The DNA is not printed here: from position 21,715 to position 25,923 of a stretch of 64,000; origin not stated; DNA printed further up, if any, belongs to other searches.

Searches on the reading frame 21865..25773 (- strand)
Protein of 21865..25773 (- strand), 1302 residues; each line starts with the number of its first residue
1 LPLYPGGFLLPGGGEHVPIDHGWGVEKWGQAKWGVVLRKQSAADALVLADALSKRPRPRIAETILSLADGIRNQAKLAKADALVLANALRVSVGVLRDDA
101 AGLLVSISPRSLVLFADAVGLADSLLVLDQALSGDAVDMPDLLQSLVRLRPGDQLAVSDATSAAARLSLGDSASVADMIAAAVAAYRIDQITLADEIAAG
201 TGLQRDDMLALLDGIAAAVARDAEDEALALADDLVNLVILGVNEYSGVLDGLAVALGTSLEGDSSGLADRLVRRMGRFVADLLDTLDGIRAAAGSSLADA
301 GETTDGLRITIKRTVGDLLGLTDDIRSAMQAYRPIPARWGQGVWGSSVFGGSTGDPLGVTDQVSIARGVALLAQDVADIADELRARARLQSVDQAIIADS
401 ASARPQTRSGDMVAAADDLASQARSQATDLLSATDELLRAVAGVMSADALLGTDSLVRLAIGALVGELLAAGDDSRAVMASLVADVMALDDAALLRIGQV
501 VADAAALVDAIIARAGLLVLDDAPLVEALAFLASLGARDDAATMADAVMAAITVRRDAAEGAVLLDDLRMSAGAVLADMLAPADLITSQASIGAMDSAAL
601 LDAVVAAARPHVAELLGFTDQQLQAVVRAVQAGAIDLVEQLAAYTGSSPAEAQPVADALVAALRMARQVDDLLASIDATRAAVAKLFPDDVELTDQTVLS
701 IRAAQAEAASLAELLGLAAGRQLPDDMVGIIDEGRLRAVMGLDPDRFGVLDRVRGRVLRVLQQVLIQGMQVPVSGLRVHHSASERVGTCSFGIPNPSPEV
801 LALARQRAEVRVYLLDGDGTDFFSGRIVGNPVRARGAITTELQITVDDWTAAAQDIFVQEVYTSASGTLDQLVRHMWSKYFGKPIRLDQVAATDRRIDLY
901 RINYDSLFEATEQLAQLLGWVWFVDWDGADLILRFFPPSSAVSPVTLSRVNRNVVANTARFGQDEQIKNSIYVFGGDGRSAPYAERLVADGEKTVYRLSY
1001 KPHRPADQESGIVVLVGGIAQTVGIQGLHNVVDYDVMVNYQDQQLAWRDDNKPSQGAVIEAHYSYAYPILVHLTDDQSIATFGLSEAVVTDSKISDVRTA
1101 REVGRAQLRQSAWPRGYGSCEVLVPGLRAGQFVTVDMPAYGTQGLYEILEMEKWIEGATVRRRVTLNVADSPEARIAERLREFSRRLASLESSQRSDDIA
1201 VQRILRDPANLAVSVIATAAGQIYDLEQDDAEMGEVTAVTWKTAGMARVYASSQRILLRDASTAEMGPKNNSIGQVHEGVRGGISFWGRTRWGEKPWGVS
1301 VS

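Call 15: search_protein_families(library=phrogs, proteins=[window:21865-25773:-], max_evalue=0.001)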
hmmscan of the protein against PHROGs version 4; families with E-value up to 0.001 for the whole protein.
window:21865-25773:- (1302 aa): 2 families
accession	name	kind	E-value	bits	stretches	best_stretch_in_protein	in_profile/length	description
phrog_12240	-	unknown function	5.1e-06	27.2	0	365-509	36-184/387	-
phrog_1887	-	tail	0.00037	20.6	0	823-987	387-555/670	tail protein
